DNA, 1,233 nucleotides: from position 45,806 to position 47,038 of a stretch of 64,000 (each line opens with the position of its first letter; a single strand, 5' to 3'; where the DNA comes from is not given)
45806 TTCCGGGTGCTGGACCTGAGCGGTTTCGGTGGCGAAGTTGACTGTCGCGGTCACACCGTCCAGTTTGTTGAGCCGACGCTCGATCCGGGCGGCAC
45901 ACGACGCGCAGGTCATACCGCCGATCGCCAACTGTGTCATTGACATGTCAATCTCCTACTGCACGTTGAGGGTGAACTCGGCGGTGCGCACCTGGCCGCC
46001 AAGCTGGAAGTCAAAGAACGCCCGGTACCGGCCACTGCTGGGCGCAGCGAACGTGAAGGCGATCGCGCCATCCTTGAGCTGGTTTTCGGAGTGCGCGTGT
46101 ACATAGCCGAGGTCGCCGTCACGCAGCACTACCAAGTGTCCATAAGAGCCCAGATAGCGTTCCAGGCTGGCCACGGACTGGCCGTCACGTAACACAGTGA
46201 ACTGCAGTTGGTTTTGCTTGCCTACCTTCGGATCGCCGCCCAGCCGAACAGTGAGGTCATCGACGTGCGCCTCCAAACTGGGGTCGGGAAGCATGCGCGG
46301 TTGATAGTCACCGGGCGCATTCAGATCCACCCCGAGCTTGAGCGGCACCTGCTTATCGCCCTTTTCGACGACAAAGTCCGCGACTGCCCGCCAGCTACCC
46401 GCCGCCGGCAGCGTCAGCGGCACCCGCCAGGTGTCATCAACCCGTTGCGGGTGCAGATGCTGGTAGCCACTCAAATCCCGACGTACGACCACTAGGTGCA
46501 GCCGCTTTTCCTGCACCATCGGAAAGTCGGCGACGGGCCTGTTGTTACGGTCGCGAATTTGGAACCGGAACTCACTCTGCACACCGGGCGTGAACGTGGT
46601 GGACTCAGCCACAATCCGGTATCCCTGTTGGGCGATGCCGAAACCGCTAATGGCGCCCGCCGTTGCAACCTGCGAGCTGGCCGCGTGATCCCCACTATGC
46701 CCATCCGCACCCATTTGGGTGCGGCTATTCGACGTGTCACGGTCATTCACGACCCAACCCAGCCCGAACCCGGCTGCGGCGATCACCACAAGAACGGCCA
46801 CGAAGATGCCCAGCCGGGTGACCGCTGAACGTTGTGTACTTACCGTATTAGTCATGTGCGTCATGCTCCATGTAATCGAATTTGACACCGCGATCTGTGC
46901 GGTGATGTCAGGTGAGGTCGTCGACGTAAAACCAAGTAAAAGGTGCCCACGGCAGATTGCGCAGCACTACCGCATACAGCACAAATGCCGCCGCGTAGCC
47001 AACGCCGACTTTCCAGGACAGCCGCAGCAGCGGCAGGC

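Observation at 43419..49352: Seven-gene copper operon built largely from uncharacterised parts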

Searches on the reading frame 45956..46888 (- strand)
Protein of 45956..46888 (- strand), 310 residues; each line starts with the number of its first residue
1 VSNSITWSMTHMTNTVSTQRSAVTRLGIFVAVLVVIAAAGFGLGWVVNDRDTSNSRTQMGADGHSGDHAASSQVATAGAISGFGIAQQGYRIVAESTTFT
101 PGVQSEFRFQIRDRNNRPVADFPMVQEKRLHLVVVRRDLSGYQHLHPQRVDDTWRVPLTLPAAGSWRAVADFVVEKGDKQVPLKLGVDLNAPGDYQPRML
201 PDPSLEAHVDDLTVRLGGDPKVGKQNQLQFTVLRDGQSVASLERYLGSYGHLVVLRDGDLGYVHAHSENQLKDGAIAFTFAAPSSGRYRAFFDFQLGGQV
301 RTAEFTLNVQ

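Call 3: search_protein_families(library=pfam, proteins=[window:45956-46888:-], max_evalue=0.01)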
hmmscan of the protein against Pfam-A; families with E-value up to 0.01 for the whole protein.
window:45956-46888:- (310 aa): 0 families

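Call 4: search_protein_families(library=ncbifam, proteins=[window:45956-46888:-], max_evalue=0.01)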
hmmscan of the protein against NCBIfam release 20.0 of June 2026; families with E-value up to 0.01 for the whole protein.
window:45956-46888:- (310 aa): 0 families

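Call 6: search_protein_families(library=pfam, proteins=[window:45956-46888:-], max_evalue=10)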
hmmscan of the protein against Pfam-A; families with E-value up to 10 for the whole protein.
window:45956-46888:- (310 aa): 1 family
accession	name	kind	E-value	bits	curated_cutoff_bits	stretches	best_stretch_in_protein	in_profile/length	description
PF10670.15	DUF4198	-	0.12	12.9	34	1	225-288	146-201/209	Domain of unknown function (DUF4198)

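Call 7: search_solved_structures(query=window:45956-46888:-, max_evalue=10)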
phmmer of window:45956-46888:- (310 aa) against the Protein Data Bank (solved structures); distinct sequences matched with E-value up to 10: 0.

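Call 8: find_homologous_proteins(query=window:45956-46888:-)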
Query window:45956-46888:- (310 aa): 1789 proteins with E <= 0.001 among 7107 candidates; the best 120 are listed.
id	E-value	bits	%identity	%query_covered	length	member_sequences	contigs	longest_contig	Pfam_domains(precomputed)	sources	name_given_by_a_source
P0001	1.4e-189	647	97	96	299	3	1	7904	-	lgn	-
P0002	2.3e-81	291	51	93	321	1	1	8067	-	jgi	jgi:hypothetical protein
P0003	1.0e-79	286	52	83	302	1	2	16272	-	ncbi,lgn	ncbi:MAG: hypothetical protein ACRDT6_11905 [Micromonosporaceae bacterium]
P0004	2.4e-79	285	45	100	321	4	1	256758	-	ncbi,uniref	ncbi:hypothetical protein [Micromonospora sp. NPDC047740]|uniref:hypothetical protein n=1 Tax=Microm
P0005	2.6e-79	285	48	95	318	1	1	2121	-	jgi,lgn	jgi:hypothetical protein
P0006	1.0e-78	283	50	83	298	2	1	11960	-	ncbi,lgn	-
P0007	5.1e-78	280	49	92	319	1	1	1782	-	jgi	jgi:hypothetical protein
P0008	1.2e-77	279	56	73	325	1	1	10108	-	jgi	jgi:hypothetical protein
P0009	1.3e-77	279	54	74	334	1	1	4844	-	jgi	jgi:hypothetical protein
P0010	2.4e-77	278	50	92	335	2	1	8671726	-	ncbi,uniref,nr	ncbi:hypothetical protein O7626_29835 [Micromonospora sp. WMMD1102]|uniref:hypothetical protein n=1 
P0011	2.5e-77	278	50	83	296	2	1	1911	-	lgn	-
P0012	4.1e-77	277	49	95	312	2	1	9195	-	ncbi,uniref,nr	ncbi:hypothetical protein [Micromonospora echinofusca]|uniref:Secreted protein n=1 Tax=Micromonospor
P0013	9.1e-77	276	50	94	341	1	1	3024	-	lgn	-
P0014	1.0e-76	276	50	92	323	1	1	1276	-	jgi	jgi:hypothetical protein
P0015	4.9e-76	274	52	92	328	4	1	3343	-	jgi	jgi:hypothetical protein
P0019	1.2e-75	273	48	92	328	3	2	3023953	-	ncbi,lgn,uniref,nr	ncbi:hypothetical protein Ais01nite_37450 [Asanoa ishikariensis]|uniref:Secreted protein n=1 Tax=Asa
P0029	3.3e-75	271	46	93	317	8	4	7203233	-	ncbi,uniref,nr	ncbi:hypothetical protein GA0070609_6590 [Micromonospora echinaurantiaca]|uniref:Secreted protein n=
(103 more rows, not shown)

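Call 10: find_encoding_contigs(protein=P0001, flank=10000, max_places=3)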
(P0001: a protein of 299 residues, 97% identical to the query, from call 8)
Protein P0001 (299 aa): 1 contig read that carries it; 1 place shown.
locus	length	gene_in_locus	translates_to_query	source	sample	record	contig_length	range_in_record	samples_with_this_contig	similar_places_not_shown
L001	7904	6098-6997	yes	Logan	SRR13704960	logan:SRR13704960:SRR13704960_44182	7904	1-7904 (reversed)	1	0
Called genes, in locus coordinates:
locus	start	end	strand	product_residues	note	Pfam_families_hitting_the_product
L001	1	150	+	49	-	?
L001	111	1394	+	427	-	PF00999:Na_H_Exchanger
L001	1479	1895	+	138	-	-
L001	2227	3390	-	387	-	PF07690:MFS_1, PF00083:Sugar_tr (weak), PF07690:MFS_1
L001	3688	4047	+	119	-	-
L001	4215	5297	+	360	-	PF13386:DsbD_2, PF13473:Cupredoxin_1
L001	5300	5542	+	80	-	PF00403:HMA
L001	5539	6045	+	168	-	PF10825:DUF2752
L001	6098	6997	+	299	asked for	-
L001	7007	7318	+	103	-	PF00403:HMA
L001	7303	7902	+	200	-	?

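Call 13: predict_structure(alignment_id=A1)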
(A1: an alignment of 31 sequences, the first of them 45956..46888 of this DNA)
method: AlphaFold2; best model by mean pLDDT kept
length: 310 residues; sequences in the alignment: 31
mean_pLDDT: 83.5   pTM: 0.71
mean pLDDT of the five models: 83.5, 82.5, 82.4, 82.2, 82.2
residues with pLDDT >= 90: 207; 70-90: 36; 50-70: 22; < 50: 45
segments of 3 or more residues with pLDDT < 50: 11-18, 48-81
pLDDT, mean of each block of 10 residues (from residue 1): 53 48 81 88 57 40 35 32 76 97 98 95 79 96 96 97 97 92 95 95 98 97 96 98 93 91 88 94 95 97 97
secondary structure, 60 per line:
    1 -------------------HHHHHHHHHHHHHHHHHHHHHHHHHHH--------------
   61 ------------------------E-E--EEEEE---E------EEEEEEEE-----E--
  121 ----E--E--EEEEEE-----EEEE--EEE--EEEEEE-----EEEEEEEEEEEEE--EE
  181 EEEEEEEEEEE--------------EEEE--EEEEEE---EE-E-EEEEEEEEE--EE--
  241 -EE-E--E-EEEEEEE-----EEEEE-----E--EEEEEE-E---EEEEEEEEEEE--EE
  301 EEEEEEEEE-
elements in order: H20-46 E90-94 E105-112 E131-136 E142-145 E148-150 E153-158 E164-176 E179-191 E206-209 E212-217 E226-234 E250-256 E262-266 E275-280 E286-296 E299-309

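Call 19: fold_search(model_id=the predicted structure, library=pdb)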
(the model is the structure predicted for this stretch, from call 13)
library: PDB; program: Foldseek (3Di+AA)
matches with E <= 10: 1468; with E <= 0.001: 145
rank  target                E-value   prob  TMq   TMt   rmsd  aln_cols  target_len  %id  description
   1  8s80_F                2.8e-07  1.00  0.20  0.27  19.0       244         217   12  Domains 4 and 5 of Sap S-layer protein from Bacillus anthracis (released 2024-11-20)
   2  8s80_B                9.4e-07  1.00  0.20  0.28  19.5       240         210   12  Domains 4 and 5 of Sap S-layer protein from Bacillus anthracis (released 2024-11-20)
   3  9g93_A                1.2e-06  1.00  0.21  0.12  19.1       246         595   13  CryoET structure of the in vitro grown Bacillus anthracis Sap S-layer (released 2024-12-18)
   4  8s80_A                1.3e-06  1.00  0.21  0.27  18.8       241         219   15  Domains 4 and 5 of Sap S-layer protein from Bacillus anthracis (released 2024-11-20)
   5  5jpm_A                2.5e-06  1.00  0.22  0.12  18.1       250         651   12  Structure of the complex of human complement C4 with MASP-2 rebuilt using iMDFF (released 2016-08-10)
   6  9mhn_A                2.7e-06  1.00  0.22  0.27  12.8       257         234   14  The structure of Zcp with cobalt bound (released 2025-12-17)
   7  9mhm_B                5.1e-06  1.00  0.21  0.27  13.0       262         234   14  The structure of Zcp with copper bound (released 2025-12-17)
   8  6rqj_B                5.6e-06  1.00  0.24  0.13  17.7       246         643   11  Structure of human complement C5 complexed with tick inhibitors OmCI, RaCI1 and CirpT1 (released 2020-01-08)
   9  5hcc_B                6.5e-06  1.00  0.25  0.13  17.6       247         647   13  Ternary complex of human Complement C5 with Ornithodoros moubata OmCI and Dermacentor andersoni RaCI3. (released 2016-03-30)
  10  4lla_A                7.6e-06  1.00  0.23  0.31  13.5       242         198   10  Crystal structure of D3D4 domain of the LILRB2 molecule (released 2013-09-11)
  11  7ad7_B                8.0e-06  1.00  0.24  0.13  17.6       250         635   12  Crystal structure of human complement C5 in complex with the K8 bovine knob domain peptide. (released 2021-03-10)
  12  9qk2_F                8.0e-06  1.00  0.22  0.12  16.9       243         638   12  Structure of the Complement classical and lectin pathway C3 convertase in complex with substrate C3 (released 2025-12-24)
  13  8cml_E                9.3e-06  1.00  0.25  0.13  18.1       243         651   11  Cryo-EM structure of complement C5 in complex with nanobodies UNbC5-1 and UNbC5-2 (released 2023-09-27)
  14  9mhj_B                1.0e-05  1.00  0.22  0.26  13.1       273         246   11  The structure of native Zcp (released 2025-12-17)
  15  6fg9_B                1.1e-05  1.00  0.21  0.08  16.6       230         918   11  Mouse SORCS2 ectodomain (sortilin related VPS10 domain containing receptor 2) (released 2018-08-01)
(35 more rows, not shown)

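Call 20: search_solved_structures(query=A1, max_evalue=10, show_alignments=3)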
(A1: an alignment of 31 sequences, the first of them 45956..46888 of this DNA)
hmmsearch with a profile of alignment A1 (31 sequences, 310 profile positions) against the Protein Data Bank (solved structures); distinct sequences matched with E-value up to 10: 1.
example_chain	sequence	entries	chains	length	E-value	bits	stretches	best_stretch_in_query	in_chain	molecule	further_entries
8q30_A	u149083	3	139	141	0.11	14.9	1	14-116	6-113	DUF4352 domain-containing protein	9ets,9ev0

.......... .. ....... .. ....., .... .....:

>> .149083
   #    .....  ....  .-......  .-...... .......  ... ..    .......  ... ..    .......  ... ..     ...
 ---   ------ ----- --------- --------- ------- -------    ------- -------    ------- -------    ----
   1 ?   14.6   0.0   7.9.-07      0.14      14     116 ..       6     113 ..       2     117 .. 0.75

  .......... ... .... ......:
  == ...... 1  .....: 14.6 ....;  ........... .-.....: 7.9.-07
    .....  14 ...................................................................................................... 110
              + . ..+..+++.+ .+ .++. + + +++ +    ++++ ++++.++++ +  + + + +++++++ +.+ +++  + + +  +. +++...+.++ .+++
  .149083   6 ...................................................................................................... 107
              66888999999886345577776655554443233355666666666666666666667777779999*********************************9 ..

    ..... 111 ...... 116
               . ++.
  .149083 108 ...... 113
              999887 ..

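Call 23: find_related_loci(query=A1, collection=genome_contigs, flank=10000)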
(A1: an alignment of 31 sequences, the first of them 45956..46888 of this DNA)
Query A1 (310 aa) in genome_contigs; peptide patterns used: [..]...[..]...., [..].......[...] (x = any residue, [..] = any of these).
600 stretches matched a pattern (row limit reached: there are more); 596 encode a relative of the query (tblastn E <= 1e-3); the best 80 are kept; 80 distinct loci.
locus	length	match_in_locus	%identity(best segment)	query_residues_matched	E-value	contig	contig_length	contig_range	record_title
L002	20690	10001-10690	55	82-309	2e-76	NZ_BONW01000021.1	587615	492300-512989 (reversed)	Plantactinospora endophytica strain NBRC 110450 sequence21, whole genome shotgun sequence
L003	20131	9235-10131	46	19-309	2e-76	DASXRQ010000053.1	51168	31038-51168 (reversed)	MAG TPA_asm: Micromonosporaceae bacterium isolate SMAG_U4644 k141_2215005, whole genome shotgun sequence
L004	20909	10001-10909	47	16-307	3e-76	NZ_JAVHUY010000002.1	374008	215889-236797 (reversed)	Phytohabitans maris strain ZYX-F-186 Scaffold2, whole genome shotgun sequence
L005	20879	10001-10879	47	22-309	3e-76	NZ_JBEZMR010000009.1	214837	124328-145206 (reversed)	Micromonospora sp. NPDC048170 NPDC048170_81_E11.ctg-0009, whole genome shotgun sequence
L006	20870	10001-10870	47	25-310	2e-75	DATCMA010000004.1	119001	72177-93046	MAG TPA_asm: Micromonospora sp. isolate SMAG_U7136 k141_8043, whole genome shotgun sequence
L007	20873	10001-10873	48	25-309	2e-75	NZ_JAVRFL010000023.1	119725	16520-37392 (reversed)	Micromonospora sp. DSM 115977 NODE_23_length_119725_cov_37.171834, whole genome shotgun sequence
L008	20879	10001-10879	47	25-309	4e-75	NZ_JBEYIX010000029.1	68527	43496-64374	Micromonospora sp. NPDC006766 NPDC006766_86_F4.ctg-0029, whole genome shotgun sequence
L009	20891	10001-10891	47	22-309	1e-78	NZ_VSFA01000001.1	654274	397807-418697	Micromonospora sp. MP36 1, whole genome shotgun sequence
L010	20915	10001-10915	47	24-309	1e-74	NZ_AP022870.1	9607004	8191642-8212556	Phytohabitans flavus strain NBRC 107702 chromosome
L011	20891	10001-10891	48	17-309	3e-74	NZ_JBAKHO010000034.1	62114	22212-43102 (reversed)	Micromonospora sp. CPCC 205547 Scaffold33_1, whole genome shotgun sequence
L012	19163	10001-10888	47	20-309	8e-74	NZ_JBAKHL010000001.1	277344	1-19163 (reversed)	Micromonospora sp. CPCC 205546 Scaffold1_1, whole genome shotgun sequence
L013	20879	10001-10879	47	25-309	2e-73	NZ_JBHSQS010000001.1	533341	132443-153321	Micromonospora vulcania strain CGMCC 4.7144 spades_K_21_77_1, whole genome shotgun sequence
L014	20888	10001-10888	46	22-309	7e-74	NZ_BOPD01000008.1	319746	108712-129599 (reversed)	Micromonospora sediminimaris strain NBRC 107745 sequence08, whole genome shotgun sequence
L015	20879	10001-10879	46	25-309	4e-73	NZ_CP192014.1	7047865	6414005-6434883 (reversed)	Micromonospora sp. CA-269861 chromosome, complete genome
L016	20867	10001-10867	46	24-309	6e-73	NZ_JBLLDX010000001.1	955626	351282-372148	Melissospora conviva strain DT45 NODE_1_length_955626_cov_32.168138, whole genome shotgun sequence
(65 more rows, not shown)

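Call 24: search_protein_families(library=pfam, alignment_id=A1, max_evalue=10)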
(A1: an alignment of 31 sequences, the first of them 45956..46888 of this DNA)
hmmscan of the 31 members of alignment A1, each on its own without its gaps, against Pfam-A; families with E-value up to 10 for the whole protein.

A. member 1, window:45956-46888:- (310 aa): 1 family
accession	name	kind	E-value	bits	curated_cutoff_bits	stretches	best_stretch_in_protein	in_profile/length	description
PF10670.15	DUF4198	-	0.12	12.9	34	1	225-288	146-201/209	Domain of unknown function (DUF4198)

B. families by the number of members that match (of 31 scanned): 8 families
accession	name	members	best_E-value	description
PF13115.11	YtkA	5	0.0006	YtkA-like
PF10670.15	DUF4198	5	0.002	Domain of unknown function (DUF4198)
PF11021.13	DUF2613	2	0.013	Protein of unknown function (DUF2613)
PF00654.25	Voltage_CLC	1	0.014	Voltage gated chloride channel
PF15895.10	CAAX_1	1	0.044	CAAX box cerebral protein 1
PF24043.1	DUF7352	1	0.1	Domain of unknown function (DUF7352)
PF25275.1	Golvesin_C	1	0.2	Golvesin C-terminal domain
PF03471.22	CorC_HlyC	1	0.25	Transporter associated domain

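Call 26: find_encoding_contigs(protein=P0029, flank=8000, max_places=2)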
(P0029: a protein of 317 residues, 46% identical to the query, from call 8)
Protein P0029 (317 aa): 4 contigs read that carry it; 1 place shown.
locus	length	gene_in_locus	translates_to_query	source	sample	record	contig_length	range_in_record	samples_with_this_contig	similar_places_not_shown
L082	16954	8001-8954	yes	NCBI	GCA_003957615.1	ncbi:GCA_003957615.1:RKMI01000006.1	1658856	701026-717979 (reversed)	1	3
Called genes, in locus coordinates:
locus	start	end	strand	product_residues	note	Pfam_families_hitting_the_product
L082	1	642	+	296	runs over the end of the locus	PF02653:BPD_transp_2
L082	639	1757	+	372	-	PF02653:BPD_transp_2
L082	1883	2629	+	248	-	PF00106:adh_short, PF08659:KR, PF13561:adh_short_C2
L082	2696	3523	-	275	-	-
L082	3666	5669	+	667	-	PF00486:Trans_reg_C, PF03704:BTAD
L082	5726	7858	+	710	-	PF04851:ResIII (weak), PF00270:DEAD, PF00271:Helicase_C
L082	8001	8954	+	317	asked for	-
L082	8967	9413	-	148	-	PF13384:HTH_23 (weak), PF13560:HTH_31 (weak), PF01381:HTH_3 (weak), PF09339:HTH_IclR (faint)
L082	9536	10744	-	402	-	PF13679:Methyltransf_32, PF13649:Methyltransf_25 (weak), PF13847:Methyltransf_31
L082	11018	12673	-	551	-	PF00270:DEAD, PF00271:Helicase_C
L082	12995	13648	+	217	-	PF13794:Ferritin_fold-like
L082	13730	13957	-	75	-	PF11305:DUF3107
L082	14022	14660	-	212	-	PF00440:TetR_N, PF21943:TetR_C_46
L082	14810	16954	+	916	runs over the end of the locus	-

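Call 27: find_encoding_contigs(protein=P0019, flank=8000, max_places=2)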
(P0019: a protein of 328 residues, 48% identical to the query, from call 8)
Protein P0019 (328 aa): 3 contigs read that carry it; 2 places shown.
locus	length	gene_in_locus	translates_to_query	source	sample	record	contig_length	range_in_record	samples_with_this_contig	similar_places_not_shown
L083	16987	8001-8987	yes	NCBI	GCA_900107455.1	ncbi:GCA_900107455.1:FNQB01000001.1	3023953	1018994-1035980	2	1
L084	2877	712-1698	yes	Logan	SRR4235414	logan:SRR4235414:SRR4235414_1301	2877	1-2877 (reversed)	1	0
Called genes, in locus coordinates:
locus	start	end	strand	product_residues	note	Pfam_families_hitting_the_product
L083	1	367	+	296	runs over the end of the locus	PF02653:BPD_transp_2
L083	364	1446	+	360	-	PF02653:BPD_transp_2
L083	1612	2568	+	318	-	PF18979:DUF5715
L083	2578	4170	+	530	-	PF13522:GATase_6, PF13537:GATase_7, PF00733:Asn_synthase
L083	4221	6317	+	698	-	PF00270:DEAD, PF04851:ResIII, PF00271:Helicase_C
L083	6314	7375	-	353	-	PF00877:NLPC_P60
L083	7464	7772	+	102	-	PF02583:Trns_repr_metal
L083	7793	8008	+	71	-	PF00403:HMA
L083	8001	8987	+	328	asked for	-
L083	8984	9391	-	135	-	PF01381:HTH_3 (weak)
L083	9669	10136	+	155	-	-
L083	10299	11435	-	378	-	PF13679:Methyltransf_32, PF13847:Methyltransf_31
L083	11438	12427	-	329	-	PF00753:Lactamase_B (faint), PF13483:Lactamase_B_3, PF12706:Lactamase_B_2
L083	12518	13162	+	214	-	PF01126:Heme_oxygenase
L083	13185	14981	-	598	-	PF00270:DEAD, PF00271:Helicase_C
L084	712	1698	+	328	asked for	-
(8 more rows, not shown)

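Call 46: search_protein_families(library=pfam, proteins=[L001:1479-1895:+], max_evalue=1)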
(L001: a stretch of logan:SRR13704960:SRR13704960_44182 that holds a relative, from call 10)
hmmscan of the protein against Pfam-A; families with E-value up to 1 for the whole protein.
L001:1479-1895:+ (138 aa): 1 family
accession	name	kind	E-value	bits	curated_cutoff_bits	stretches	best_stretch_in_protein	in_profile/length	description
PF20960.2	Bag6_BAGS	-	0.72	10.5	22.9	0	61-86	8-33/53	Bag6, BAG-similar domain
